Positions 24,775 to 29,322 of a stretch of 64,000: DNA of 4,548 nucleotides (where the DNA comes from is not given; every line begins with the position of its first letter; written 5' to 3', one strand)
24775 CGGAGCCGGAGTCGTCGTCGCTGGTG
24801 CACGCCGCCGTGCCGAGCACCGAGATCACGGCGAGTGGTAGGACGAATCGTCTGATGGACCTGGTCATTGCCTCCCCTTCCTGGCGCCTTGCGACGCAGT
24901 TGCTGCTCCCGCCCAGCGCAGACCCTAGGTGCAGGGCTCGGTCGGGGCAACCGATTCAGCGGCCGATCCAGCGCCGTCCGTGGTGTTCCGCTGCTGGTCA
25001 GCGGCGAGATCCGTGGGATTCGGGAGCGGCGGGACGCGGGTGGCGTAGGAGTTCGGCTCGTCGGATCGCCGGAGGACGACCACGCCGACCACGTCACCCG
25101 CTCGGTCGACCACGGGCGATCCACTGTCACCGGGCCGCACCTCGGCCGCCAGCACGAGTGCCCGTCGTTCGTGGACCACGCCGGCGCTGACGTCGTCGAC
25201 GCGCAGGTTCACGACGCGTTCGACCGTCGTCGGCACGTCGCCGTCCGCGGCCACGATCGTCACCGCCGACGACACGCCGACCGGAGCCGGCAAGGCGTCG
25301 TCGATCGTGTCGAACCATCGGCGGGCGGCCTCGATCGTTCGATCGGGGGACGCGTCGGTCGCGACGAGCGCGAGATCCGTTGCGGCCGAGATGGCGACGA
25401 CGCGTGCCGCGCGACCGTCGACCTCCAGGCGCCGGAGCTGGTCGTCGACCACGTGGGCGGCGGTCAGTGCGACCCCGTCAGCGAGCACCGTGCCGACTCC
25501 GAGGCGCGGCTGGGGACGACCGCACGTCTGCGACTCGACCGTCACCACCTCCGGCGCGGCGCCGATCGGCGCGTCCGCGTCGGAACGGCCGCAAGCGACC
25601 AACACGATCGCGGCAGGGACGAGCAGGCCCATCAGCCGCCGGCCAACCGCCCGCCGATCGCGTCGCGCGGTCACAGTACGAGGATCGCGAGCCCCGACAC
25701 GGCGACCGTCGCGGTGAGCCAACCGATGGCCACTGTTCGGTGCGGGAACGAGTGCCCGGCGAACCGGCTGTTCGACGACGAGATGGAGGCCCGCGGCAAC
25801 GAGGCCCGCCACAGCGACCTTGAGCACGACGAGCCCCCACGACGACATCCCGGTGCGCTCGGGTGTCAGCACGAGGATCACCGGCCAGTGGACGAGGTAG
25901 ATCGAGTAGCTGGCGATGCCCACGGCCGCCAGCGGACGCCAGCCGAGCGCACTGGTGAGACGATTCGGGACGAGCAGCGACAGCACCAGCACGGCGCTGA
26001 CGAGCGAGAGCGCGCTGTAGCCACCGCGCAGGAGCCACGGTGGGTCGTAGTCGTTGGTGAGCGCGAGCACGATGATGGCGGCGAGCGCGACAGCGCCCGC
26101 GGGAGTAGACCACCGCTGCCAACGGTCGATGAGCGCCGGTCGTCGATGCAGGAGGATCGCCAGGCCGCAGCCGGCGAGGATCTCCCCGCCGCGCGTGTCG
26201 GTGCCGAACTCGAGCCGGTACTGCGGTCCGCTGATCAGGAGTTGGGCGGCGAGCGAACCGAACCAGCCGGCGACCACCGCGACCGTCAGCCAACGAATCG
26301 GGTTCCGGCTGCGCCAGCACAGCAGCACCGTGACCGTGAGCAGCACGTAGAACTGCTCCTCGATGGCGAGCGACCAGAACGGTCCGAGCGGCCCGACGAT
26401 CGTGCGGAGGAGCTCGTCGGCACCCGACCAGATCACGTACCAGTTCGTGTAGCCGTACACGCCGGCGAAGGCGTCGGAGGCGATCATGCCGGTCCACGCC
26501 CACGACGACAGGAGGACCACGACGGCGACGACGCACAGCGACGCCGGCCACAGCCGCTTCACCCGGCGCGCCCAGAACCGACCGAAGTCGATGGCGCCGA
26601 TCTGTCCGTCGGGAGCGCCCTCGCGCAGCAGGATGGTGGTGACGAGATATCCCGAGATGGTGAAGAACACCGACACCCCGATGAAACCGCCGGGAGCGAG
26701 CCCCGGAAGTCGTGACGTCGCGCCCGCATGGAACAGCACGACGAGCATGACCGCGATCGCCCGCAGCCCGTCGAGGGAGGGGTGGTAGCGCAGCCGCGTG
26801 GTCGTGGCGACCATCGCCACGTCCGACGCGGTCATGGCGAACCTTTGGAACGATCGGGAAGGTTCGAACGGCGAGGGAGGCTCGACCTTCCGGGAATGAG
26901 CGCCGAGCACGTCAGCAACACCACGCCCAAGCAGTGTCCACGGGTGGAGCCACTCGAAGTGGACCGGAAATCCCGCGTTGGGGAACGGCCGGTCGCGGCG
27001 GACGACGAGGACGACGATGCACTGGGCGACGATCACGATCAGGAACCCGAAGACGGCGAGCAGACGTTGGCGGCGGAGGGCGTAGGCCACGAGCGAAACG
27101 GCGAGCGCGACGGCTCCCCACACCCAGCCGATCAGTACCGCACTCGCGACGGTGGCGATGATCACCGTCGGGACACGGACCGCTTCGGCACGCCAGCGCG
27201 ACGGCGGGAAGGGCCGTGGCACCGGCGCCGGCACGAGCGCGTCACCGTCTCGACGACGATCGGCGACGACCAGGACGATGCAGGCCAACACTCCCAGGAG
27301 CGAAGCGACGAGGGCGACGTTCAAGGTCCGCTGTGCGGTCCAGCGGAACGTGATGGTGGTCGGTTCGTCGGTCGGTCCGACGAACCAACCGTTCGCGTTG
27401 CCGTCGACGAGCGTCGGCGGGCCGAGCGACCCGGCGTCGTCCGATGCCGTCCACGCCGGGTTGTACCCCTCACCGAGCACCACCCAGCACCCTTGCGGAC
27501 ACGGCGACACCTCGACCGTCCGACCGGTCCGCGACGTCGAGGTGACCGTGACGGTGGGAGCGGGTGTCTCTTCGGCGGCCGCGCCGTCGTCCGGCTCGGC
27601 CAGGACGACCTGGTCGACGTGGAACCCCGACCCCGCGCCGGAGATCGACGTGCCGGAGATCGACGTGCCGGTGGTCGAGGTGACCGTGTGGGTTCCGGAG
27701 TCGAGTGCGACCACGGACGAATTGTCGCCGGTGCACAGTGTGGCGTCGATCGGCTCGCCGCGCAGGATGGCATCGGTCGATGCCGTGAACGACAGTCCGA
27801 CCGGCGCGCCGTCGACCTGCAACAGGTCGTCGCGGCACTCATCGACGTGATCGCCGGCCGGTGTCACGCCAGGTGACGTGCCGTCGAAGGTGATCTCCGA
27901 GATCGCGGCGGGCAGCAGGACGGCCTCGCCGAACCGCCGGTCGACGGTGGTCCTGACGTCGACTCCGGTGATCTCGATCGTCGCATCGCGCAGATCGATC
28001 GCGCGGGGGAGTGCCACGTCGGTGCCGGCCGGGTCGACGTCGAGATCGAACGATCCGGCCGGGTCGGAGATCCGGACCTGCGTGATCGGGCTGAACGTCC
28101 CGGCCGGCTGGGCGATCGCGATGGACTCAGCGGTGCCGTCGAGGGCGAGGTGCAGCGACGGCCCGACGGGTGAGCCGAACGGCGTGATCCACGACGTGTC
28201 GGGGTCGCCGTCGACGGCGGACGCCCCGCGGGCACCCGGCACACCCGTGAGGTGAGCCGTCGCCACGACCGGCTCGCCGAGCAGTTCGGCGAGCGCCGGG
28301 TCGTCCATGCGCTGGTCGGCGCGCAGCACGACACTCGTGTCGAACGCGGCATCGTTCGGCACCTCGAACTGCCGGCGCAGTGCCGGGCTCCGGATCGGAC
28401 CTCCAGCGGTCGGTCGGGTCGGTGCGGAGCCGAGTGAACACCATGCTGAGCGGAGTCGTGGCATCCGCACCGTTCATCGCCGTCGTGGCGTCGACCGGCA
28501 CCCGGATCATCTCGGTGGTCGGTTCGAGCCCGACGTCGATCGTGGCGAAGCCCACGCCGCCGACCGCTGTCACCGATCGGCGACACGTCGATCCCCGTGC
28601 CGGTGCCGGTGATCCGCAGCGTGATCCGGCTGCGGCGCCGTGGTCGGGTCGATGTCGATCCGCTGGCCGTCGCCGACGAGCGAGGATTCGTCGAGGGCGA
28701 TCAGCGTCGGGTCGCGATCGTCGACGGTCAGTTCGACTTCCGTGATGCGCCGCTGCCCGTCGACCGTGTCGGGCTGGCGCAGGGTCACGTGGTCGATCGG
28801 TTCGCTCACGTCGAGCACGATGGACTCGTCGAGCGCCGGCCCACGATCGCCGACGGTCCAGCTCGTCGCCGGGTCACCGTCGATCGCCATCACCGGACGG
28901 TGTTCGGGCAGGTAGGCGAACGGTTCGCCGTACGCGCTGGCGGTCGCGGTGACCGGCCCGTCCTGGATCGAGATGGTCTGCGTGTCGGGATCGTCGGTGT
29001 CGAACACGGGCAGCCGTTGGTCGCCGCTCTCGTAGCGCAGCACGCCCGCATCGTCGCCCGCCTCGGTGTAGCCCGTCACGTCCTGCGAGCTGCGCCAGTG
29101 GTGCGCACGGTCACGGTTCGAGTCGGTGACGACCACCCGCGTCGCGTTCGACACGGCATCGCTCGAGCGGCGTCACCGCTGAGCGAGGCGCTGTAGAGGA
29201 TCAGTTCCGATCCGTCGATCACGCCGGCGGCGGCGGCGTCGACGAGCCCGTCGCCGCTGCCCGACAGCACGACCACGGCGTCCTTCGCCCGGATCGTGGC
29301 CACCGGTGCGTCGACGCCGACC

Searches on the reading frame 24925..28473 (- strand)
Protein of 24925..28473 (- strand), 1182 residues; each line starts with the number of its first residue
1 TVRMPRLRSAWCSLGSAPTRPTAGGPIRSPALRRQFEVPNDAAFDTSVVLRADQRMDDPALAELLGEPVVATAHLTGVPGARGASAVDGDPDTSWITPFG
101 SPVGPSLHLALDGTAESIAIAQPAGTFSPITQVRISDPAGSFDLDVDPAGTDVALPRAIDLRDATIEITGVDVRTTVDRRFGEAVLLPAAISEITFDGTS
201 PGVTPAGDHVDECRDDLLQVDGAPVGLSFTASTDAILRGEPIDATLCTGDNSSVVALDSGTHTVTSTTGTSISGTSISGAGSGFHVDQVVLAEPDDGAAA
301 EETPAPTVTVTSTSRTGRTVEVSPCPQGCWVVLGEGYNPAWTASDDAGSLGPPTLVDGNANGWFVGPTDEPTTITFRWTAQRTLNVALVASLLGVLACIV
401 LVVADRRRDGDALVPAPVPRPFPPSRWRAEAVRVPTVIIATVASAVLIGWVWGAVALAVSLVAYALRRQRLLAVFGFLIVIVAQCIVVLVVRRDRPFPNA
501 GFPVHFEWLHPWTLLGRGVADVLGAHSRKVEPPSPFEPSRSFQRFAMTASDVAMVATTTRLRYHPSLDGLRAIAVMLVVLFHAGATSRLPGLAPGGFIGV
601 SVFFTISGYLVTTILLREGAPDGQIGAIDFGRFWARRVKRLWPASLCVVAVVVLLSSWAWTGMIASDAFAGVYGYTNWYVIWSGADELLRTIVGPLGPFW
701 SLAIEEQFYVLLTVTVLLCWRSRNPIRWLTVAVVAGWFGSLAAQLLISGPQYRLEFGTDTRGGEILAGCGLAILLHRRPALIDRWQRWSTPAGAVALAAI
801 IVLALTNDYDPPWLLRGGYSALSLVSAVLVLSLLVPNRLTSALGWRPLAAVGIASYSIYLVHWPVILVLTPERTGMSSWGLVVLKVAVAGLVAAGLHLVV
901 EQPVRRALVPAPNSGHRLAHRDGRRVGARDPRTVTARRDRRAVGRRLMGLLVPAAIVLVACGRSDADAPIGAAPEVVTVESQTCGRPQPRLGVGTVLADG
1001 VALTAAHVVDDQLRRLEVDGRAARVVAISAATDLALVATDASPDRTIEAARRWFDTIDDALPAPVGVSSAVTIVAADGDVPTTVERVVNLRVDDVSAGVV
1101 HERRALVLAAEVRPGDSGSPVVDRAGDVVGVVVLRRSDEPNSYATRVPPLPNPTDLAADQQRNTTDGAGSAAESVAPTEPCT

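Call 42: search_protein_families(library=pfam, max_evalue=0.01, proteins=[window:24925-28473:-])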
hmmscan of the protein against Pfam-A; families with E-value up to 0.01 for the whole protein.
window:24925-28473:- (1182 aa): 4 families
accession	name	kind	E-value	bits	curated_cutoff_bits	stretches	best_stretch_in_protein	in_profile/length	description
PF01757.29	Acyl_transf_3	-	3.7e-29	102.3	31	1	565-872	2-296/326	Acyltransferase domain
PF13365.12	Trypsin_2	-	4.7e-10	40.8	27.6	1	994-1131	3-144/144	Trypsin-like peptidase domain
PF00089.32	Trypsin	-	0.0018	18.5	20.6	1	994-1147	29-213/220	Trypsin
PF05579.19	Peptidase_S32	-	0.007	16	24.7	1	1094-1131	190-224/297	Equine arteritis virus serine endopeptidase S32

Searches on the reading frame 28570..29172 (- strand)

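Call 42: search_protein_families(library=pfam, max_evalue=0.01, proteins=[window:28570-29172:-])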
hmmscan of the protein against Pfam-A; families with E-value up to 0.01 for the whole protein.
window:28570-29172:- (200 aa): 1 family
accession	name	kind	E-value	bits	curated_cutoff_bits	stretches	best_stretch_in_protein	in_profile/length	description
PF24607.1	CBM_AftD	-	0.0077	16.3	27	0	92-171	18-84/149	Arabinofuranosyltransferase D, third carbohydrate binding module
